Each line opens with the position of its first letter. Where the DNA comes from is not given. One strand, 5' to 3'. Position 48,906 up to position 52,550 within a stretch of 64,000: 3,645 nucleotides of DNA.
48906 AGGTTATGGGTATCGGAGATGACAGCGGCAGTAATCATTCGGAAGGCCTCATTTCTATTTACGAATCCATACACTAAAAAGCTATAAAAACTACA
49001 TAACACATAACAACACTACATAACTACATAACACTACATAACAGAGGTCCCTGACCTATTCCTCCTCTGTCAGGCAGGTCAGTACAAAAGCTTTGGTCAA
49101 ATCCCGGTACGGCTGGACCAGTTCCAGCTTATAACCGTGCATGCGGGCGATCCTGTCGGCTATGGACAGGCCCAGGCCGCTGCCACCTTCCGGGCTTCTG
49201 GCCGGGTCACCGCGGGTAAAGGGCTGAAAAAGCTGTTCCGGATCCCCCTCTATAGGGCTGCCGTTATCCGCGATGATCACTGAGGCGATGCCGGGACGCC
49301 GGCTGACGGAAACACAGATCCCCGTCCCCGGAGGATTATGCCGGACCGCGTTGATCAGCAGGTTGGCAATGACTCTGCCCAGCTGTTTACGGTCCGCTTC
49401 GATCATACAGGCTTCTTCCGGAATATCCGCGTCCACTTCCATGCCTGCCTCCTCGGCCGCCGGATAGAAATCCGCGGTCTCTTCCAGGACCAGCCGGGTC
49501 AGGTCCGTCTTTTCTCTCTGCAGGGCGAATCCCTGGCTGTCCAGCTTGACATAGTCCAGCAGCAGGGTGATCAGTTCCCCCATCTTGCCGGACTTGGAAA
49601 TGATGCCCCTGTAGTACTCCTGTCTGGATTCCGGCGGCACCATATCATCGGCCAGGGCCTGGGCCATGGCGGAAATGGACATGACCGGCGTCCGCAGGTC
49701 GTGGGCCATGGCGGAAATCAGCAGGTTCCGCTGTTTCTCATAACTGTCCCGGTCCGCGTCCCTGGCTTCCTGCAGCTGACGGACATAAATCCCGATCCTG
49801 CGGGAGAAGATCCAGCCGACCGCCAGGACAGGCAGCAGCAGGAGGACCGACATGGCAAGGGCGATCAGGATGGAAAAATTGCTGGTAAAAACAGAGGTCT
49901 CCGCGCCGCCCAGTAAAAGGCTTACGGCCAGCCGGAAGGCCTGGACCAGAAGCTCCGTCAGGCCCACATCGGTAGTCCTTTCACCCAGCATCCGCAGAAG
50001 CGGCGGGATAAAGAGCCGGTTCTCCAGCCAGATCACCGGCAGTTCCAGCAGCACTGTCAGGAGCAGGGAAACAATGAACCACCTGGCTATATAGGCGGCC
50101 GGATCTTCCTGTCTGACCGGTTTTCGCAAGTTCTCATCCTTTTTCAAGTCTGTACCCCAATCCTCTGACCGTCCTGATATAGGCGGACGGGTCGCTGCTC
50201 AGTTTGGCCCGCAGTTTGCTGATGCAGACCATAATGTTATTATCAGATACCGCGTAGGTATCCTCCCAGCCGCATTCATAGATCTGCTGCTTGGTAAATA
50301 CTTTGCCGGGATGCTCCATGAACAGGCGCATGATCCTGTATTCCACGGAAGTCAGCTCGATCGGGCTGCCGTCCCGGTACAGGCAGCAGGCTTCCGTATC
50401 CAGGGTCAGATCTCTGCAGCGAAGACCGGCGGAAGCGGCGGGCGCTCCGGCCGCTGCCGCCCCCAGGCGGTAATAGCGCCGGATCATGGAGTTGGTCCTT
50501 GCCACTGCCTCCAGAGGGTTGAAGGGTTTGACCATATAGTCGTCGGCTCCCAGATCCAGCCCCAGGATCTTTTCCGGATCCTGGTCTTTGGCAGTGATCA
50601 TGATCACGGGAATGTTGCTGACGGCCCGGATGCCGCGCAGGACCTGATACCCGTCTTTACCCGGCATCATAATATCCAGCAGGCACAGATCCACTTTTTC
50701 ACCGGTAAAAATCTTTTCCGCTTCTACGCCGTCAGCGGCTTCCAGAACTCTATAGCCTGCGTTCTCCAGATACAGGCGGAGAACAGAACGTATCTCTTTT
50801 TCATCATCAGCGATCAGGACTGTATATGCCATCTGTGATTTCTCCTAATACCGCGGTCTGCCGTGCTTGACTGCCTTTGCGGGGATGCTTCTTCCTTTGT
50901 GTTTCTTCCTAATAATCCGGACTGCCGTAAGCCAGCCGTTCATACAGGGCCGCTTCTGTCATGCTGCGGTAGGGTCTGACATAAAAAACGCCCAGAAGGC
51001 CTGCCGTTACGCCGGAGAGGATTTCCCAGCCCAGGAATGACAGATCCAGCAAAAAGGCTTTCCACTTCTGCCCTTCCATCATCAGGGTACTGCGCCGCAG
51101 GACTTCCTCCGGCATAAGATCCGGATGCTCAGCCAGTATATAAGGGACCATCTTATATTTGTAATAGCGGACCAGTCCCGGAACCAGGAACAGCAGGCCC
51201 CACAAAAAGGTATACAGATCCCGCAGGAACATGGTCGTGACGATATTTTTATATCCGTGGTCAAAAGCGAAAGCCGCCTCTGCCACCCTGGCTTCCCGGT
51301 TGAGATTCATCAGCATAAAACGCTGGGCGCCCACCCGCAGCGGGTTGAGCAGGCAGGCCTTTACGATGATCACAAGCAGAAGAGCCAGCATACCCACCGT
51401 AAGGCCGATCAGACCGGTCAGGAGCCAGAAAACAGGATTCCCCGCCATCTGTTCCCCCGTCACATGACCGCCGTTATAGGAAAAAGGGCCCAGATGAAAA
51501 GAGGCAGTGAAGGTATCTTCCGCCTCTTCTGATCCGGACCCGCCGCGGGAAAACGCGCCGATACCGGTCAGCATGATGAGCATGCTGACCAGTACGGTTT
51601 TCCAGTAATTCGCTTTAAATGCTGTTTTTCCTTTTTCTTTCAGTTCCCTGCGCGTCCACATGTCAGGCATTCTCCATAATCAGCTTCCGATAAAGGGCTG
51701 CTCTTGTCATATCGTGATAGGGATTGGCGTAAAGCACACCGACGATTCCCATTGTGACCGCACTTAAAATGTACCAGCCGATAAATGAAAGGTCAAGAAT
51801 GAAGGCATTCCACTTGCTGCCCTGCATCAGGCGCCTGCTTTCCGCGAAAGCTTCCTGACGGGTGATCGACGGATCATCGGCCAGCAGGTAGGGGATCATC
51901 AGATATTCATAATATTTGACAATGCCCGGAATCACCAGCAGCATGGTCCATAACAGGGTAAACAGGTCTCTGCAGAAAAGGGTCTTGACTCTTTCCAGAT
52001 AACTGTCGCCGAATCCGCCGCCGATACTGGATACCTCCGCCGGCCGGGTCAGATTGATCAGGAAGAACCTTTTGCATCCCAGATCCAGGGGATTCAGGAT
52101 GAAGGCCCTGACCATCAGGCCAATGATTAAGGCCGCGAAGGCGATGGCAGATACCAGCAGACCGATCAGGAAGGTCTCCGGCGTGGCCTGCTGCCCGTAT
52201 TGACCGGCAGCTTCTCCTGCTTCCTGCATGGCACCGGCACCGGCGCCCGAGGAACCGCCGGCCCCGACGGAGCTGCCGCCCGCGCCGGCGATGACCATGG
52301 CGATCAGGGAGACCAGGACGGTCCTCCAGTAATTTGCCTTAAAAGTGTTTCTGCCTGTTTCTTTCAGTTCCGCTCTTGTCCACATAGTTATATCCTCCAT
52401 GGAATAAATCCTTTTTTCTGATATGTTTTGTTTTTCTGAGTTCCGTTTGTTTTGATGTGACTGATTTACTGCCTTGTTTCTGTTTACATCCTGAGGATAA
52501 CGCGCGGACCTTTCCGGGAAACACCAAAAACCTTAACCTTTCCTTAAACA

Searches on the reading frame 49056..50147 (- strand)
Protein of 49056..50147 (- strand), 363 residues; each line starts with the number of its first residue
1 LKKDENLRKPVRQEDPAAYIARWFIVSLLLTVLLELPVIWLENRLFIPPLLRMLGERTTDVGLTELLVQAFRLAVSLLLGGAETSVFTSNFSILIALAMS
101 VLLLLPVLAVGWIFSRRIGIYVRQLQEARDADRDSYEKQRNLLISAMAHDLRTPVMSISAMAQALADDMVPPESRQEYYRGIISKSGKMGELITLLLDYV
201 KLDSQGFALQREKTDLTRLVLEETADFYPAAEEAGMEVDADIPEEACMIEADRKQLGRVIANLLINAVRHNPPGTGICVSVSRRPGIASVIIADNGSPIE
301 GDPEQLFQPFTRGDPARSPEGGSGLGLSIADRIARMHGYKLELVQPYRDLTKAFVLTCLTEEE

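Call 65: search_protein_families(library=pfam, proteins=[window:49056-50147:-], max_evalue=0.001)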
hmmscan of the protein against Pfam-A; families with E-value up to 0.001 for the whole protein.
window:49056-50147:- (363 aa): 2 families
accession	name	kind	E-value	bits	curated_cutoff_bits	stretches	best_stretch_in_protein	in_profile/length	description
PF02518.31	HATPase_c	-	3.5e-17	63.3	26.4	1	252-343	2-93/111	Histidine kinase-, DNA gyrase B-, and HSP90-like ATPase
PF00512.31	HisKA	-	8.7e-13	48.6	26.9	1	140-204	2-65/66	His Kinase A (phospho-acceptor) domain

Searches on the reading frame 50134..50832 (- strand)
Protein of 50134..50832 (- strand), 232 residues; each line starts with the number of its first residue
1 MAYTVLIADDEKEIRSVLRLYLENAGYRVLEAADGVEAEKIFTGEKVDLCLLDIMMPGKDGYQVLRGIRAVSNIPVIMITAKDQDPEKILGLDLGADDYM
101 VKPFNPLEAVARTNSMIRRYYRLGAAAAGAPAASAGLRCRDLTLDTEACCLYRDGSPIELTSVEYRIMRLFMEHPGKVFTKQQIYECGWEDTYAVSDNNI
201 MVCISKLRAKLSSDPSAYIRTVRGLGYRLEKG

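Call 65: search_protein_families(library=pfam, proteins=[window:50134-50832:-], max_evalue=0.001)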
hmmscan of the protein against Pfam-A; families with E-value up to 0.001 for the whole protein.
window:50134-50832:- (232 aa): 2 families
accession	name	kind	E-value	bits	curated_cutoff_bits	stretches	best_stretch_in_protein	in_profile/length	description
PF00072.30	Response_reg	-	3.4e-29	101.7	30.2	1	5-111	1-108/111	Response regulator receiver domain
PF00486.34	Trans_reg_C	-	2.1e-23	82.6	26.2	1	155-229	1-77/77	Transcriptional regulatory protein, C terminal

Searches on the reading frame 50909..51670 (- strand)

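Call 65: search_protein_families(library=pfam, proteins=[window:50909-51670:-], max_evalue=0.001)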
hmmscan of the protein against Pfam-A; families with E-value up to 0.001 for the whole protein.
window:50909-51670:- (253 aa): 1 family
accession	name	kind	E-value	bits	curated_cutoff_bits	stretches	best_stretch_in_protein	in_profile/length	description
PF06161.16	DUF975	-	2.2e-23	83.8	34.8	1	165-246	159-239/243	Protein of unknown function (DUF975)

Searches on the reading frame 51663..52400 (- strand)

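Call 65: search_protein_families(library=pfam, proteins=[window:51663-52400:-], max_evalue=0.001)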
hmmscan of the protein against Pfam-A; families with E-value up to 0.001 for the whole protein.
window:51663-52400:- (245 aa): 1 family
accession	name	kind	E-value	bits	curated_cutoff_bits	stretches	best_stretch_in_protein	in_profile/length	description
PF06161.16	DUF975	-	8.9e-23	81.8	34.8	1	149-240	149-239/243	Protein of unknown function (DUF975)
